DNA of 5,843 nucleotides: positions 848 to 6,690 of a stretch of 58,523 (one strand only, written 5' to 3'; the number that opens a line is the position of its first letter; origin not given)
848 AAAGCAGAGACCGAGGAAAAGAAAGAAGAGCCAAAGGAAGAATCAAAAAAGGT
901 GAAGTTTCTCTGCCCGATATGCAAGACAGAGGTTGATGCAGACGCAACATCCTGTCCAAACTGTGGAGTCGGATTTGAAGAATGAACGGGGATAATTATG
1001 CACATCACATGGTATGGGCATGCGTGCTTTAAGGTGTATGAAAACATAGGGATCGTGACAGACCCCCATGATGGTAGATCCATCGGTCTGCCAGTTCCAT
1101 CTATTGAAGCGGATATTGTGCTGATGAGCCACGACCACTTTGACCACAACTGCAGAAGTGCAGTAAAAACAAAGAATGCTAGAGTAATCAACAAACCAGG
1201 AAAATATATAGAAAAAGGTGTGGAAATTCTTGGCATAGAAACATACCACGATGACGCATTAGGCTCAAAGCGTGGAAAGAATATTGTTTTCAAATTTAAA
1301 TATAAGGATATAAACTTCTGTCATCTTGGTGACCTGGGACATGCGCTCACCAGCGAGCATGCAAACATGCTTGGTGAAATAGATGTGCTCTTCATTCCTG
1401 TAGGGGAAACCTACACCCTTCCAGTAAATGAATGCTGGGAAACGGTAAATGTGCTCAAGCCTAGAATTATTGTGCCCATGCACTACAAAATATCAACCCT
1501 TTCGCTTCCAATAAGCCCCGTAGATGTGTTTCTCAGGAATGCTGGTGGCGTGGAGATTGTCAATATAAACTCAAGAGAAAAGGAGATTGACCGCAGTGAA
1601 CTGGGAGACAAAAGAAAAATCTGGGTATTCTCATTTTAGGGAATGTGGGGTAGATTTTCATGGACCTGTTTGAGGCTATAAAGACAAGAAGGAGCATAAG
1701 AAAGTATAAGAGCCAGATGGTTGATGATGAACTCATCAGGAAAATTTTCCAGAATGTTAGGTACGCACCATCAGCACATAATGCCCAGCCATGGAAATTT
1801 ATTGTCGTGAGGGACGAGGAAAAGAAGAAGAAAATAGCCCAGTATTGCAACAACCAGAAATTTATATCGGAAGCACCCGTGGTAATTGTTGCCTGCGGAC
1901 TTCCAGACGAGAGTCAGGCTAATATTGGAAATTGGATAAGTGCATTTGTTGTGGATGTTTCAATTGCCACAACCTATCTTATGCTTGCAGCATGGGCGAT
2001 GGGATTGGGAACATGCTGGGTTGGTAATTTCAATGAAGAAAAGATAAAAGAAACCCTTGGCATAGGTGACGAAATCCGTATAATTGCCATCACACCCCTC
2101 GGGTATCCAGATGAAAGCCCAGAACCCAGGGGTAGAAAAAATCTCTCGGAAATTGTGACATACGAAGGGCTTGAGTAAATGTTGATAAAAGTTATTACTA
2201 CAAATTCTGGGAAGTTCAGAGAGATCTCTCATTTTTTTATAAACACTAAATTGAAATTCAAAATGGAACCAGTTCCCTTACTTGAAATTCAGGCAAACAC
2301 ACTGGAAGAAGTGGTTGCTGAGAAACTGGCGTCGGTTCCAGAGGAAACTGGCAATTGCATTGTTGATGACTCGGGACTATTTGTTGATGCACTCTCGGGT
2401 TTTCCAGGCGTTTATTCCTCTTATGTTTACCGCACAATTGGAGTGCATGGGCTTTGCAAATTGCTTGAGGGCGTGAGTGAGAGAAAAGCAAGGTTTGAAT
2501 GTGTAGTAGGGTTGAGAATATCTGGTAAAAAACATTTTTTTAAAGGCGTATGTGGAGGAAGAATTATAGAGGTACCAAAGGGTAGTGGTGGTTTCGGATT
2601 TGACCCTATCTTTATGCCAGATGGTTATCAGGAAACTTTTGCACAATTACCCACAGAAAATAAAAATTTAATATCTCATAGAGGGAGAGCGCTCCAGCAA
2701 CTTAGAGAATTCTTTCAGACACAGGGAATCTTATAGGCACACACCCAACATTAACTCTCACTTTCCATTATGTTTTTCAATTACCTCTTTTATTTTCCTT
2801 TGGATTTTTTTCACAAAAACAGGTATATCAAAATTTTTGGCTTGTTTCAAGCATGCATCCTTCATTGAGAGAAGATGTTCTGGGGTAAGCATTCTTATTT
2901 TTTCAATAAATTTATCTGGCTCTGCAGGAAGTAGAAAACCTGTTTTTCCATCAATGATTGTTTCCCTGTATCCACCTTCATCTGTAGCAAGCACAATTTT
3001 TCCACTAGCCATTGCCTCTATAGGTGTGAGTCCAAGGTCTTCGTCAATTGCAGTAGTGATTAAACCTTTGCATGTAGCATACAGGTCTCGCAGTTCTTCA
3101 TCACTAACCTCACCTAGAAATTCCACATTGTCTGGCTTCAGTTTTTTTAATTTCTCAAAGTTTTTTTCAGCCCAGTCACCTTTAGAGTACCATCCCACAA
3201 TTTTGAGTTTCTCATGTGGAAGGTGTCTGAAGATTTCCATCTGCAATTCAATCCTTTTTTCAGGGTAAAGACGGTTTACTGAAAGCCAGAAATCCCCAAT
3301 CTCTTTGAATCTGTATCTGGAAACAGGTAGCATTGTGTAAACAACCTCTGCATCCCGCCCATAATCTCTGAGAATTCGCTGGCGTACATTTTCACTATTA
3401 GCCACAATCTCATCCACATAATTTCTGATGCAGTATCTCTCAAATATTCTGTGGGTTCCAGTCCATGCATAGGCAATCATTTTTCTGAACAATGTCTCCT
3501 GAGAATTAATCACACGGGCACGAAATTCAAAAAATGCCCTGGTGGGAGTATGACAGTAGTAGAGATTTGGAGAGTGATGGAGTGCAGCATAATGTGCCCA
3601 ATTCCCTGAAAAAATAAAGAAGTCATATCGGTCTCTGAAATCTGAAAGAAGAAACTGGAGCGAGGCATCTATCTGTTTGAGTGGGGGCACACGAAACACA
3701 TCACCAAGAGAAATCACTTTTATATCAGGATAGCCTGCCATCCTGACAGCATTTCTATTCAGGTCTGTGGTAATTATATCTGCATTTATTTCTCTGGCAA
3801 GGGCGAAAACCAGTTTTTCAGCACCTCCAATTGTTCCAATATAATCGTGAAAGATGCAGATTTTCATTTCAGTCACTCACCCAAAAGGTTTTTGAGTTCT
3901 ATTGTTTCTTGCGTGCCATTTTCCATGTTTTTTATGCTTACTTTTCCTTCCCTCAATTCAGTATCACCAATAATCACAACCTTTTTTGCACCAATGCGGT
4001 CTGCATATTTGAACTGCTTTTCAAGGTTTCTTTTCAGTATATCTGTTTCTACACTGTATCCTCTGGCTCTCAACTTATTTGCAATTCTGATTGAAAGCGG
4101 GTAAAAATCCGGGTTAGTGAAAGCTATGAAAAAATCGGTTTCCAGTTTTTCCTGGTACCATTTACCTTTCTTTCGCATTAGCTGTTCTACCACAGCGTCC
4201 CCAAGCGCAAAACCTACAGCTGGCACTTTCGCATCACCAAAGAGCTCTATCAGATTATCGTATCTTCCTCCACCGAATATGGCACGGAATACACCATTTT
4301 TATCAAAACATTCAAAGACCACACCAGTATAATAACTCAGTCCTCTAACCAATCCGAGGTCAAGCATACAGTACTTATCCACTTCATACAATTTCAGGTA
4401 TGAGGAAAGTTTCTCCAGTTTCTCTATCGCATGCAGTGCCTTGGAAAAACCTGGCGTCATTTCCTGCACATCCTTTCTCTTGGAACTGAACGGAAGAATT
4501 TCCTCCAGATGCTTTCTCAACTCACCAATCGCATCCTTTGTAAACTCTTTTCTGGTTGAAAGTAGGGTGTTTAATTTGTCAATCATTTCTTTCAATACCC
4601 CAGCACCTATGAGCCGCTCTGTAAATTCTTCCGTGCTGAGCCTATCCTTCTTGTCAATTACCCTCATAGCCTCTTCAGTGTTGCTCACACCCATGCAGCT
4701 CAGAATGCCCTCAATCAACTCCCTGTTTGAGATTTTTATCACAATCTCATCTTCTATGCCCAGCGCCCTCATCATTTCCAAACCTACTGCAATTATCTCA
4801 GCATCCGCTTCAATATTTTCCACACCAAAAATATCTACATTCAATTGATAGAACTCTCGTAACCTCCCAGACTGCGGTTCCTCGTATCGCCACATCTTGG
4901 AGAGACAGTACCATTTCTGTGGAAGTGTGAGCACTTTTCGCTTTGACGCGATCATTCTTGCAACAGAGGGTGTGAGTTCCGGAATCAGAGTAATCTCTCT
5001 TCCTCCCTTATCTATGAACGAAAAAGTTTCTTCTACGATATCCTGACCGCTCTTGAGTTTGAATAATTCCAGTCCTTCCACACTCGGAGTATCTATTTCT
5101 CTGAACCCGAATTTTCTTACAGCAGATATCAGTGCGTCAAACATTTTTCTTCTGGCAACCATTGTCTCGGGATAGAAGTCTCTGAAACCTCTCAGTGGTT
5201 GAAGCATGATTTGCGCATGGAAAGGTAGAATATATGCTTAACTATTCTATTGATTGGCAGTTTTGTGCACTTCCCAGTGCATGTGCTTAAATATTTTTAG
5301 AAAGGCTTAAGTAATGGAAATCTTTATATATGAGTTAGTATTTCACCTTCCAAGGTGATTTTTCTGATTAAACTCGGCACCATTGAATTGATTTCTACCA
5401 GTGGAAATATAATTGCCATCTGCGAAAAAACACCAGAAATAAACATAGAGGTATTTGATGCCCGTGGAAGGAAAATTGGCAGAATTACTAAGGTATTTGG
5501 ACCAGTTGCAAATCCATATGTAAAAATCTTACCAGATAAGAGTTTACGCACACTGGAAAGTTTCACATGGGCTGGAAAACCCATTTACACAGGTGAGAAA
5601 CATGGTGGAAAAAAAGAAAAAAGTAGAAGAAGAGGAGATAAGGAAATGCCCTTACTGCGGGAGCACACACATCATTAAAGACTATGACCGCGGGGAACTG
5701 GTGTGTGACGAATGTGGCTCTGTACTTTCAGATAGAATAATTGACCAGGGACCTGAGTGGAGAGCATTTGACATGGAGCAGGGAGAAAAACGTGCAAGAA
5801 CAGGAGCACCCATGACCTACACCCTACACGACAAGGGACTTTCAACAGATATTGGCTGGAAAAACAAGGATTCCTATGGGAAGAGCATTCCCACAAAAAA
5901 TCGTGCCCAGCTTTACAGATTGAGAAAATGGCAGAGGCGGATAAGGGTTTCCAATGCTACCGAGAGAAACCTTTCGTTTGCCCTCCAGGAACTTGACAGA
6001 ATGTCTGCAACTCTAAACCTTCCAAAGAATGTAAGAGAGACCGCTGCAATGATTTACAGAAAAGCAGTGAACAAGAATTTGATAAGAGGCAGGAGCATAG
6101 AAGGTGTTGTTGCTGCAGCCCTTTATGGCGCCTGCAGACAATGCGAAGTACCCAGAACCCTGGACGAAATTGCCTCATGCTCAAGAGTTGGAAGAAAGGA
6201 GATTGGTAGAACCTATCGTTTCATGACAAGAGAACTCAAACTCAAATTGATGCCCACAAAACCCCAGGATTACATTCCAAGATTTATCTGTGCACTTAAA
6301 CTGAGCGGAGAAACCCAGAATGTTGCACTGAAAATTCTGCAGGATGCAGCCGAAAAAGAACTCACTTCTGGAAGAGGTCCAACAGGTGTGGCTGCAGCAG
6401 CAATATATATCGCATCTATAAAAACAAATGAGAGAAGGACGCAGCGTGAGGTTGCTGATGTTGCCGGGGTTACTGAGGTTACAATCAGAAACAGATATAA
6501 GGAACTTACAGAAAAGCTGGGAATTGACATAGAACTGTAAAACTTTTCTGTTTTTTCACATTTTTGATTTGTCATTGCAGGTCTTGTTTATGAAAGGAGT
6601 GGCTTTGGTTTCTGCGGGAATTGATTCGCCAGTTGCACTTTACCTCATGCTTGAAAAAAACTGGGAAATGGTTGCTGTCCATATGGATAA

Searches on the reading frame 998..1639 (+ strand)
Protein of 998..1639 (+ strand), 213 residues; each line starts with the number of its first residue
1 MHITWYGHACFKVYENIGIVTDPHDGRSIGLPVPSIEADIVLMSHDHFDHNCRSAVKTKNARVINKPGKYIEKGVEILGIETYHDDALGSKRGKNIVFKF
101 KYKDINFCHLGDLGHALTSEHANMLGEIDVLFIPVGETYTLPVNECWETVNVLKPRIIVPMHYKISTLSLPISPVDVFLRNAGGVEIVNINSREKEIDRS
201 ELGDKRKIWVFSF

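Call 20: search_protein_families(library=pfam, proteins=[window:998-1639:+], max_evalue=0.001)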
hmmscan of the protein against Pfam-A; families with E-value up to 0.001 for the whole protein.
window:998-1639:+ (213 aa): 2 families
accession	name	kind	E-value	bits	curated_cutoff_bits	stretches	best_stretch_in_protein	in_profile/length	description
PF13483.12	Lactamase_B_3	-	8.7e-47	159.5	24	1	3-162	2-160/160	Beta-lactamase superfamily domain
PF12706.13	Lactamase_B_2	-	1.4e-09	38.3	27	1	74-163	102-200/200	Beta-lactamase superfamily domain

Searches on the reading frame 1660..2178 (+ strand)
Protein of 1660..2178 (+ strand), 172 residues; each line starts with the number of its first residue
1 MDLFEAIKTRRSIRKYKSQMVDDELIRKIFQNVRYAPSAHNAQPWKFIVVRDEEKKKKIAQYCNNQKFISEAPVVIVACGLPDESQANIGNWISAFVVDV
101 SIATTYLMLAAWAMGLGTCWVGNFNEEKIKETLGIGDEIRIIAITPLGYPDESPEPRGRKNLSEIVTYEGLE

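Call 20: search_protein_families(library=pfam, proteins=[window:1660-2178:+], max_evalue=0.001)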
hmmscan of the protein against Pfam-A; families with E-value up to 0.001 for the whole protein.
window:1660-2178:+ (172 aa): 2 families
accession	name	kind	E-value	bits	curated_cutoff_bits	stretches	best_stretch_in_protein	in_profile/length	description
PF00881.29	Nitroreductase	-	6.1e-35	121.3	23.5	2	7-72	1-66/167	Nitroreductase family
PF14512.11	TM1586_NiRdase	-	9.9e-20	71.5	27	2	106-170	90-153/215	Putative TM nitroreductase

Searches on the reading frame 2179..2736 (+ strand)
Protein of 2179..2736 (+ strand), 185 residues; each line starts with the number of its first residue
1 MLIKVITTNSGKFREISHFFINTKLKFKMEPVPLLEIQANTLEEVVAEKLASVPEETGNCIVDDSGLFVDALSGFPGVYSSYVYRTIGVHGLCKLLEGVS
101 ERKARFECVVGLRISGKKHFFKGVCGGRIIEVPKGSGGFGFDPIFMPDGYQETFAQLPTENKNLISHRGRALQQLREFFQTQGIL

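Call 20: search_protein_families(library=pfam, proteins=[window:2179-2736:+], max_evalue=0.001)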
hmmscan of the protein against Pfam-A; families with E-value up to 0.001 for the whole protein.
window:2179-2736:+ (185 aa): 1 family
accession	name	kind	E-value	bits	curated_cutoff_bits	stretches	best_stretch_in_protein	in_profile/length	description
PF01725.21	Ham1p_like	-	7e-51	173.2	22.5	1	5-178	3-186/186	Ham1 family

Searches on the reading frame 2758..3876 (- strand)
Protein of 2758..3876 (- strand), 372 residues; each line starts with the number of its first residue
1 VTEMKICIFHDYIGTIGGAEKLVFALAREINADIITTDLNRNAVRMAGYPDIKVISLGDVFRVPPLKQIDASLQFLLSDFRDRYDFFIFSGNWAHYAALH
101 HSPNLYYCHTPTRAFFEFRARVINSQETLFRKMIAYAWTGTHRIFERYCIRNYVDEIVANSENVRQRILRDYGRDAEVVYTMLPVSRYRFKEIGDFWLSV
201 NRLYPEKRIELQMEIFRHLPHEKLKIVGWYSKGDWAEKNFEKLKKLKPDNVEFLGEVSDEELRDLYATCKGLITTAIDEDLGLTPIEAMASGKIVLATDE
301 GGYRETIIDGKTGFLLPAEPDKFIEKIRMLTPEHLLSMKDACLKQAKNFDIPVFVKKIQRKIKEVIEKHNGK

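Call 20: search_protein_families(library=pfam, proteins=[window:2758-3876:-], max_evalue=0.001)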
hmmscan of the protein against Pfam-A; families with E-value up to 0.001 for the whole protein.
window:2758-3876:- (372 aa): 3 families
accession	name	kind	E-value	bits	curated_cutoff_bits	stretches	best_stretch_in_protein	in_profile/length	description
PF00534.26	Glycos_transf_1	-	6.1e-28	97.9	26.4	1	195-330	16-155/172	Glycosyl transferases group 1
PF13692.12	Glyco_trans_1_4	-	1.1e-20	74.8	27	1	198-330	5-139/142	Glycosyl transferases group 1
PF13439.12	Glyco_transf_4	-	8e-07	29.7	28.5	1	16-181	1-164/170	Glycosyltransferase Family 4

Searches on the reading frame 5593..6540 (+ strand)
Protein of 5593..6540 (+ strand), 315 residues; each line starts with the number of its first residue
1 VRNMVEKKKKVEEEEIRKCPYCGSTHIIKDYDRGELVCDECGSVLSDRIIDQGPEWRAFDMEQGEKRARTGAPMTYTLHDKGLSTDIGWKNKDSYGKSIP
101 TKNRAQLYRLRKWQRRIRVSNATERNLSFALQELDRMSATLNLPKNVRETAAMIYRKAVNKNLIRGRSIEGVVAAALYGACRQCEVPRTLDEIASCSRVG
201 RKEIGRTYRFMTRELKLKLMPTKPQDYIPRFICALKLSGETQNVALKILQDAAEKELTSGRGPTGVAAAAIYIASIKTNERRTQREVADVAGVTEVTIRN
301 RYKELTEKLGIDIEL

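Call 20: search_protein_families(library=pfam, proteins=[window:5593-6540:+], max_evalue=0.001)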
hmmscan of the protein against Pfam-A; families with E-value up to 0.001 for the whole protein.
window:5593-6540:+ (315 aa): 3 families
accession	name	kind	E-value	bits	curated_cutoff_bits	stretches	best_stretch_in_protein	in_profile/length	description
PF00382.24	TFIIB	-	2.4e-50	169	23.6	2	221-307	5-91/92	Transcription factor TFIIB repeat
PF08271.17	Zn_Ribbon_TF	-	2e-20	72.5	29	1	18-59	2-43/43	TFIIB zinc-binding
PF13248.11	Zn_ribbon_3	-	0.00098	19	27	0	18-26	4-11/26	zinc-ribbon domain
